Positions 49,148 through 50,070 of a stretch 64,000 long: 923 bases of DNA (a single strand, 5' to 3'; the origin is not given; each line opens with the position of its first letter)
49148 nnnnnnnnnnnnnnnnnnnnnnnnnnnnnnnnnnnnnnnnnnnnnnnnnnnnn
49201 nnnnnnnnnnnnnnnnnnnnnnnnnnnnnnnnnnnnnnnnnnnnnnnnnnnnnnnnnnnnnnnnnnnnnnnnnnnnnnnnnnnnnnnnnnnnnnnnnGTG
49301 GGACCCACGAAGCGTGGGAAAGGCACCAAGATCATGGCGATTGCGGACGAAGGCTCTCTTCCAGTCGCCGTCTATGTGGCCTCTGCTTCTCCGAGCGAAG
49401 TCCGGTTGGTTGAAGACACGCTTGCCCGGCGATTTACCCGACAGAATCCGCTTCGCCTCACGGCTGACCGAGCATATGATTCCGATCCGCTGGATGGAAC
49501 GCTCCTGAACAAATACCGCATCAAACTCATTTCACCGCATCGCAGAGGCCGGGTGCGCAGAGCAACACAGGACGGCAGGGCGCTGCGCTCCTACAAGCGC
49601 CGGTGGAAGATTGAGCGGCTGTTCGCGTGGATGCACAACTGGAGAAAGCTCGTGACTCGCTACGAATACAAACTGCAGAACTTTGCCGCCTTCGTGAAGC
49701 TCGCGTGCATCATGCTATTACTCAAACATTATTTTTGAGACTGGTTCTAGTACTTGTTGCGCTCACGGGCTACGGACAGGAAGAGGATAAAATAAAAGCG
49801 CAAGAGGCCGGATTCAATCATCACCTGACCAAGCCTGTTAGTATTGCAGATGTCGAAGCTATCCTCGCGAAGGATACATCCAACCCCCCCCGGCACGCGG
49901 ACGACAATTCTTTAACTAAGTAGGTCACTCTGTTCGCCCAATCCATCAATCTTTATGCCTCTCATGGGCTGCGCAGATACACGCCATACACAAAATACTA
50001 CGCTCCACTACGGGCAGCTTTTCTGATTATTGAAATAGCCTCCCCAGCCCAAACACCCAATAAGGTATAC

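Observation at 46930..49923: Hybrid histidine kinase receiver domain cleanly bisected by an IS; ORF restorable by removing the IS and one TA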

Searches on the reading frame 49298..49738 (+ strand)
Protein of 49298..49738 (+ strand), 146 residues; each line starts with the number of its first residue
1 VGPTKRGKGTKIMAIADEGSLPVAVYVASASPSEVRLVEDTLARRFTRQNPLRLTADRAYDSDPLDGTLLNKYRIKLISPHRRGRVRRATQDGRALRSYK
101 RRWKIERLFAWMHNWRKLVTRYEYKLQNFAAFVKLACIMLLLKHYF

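Call 5: search_protein_families(library=pfam, proteins=[window:49298-49735:+], max_evalue=0.01)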
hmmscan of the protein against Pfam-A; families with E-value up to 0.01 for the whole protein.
window:49298-49735:+ (146 aa): 2 families
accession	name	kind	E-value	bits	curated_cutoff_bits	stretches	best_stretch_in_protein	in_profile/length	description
PF01609.27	DDE_Tnp_1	-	4.1e-15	56.5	23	1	6-141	32-200/200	Transposase DDE domain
PF13586.12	DDE_Tnp_1_2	-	1.1e-05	26.3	29.2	1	55-137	2-80/86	Transposase DDE domain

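Call 16: find_encoding_contigs(protein=window:49298-49738:+, flank=2500, max_places=10)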
Protein window:49298-49738:+ (146 aa): no gene with exactly this product is on record in the collection.

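Call 18: search_protein_families(library=ncbifam, proteins=[window:49298-49735:+], max_evalue=0.001)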
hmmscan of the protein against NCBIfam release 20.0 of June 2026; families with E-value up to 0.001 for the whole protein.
window:49298-49735:+ (146 aa): 5 families
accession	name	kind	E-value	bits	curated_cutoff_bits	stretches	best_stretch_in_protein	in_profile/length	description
NF033580.1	transpos_IS5_3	equivalog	5.6e-33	114.6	110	1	4-142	119-258/258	IS5 family transposase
NF033581.1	transpos_IS5_4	equivalog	6.9e-09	35.5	140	1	9-141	154-283/285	IS5 family transposase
NF033520.1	transpos_IS982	equivalog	9.9e-08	31.9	130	1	9-136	113-235/243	IS982 family transposase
NF033551.1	transpos_IS1182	equivalog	3.7e-07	29.4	270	0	15-84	274-345/488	IS1182 family transposase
NF033579.1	transpos_IS5_2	equivalog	0.00015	21.4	140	1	23-109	154-255/289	IS5 family transposase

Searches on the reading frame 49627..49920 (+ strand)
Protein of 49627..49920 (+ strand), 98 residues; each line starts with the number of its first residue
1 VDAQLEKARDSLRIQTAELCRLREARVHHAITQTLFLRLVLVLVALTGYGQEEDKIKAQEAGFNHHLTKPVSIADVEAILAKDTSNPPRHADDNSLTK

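Call 5: search_protein_families(library=pfam, proteins=[window:49627-49920:+], max_evalue=0.01)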
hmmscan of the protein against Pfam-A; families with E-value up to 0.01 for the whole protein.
window:49627-49920:+ (98 aa): 1 family
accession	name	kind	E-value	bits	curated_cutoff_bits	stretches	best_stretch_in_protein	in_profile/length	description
PF00072.30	Response_reg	-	0.0022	18.6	30.2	1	43-79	73-109/111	Response regulator receiver domain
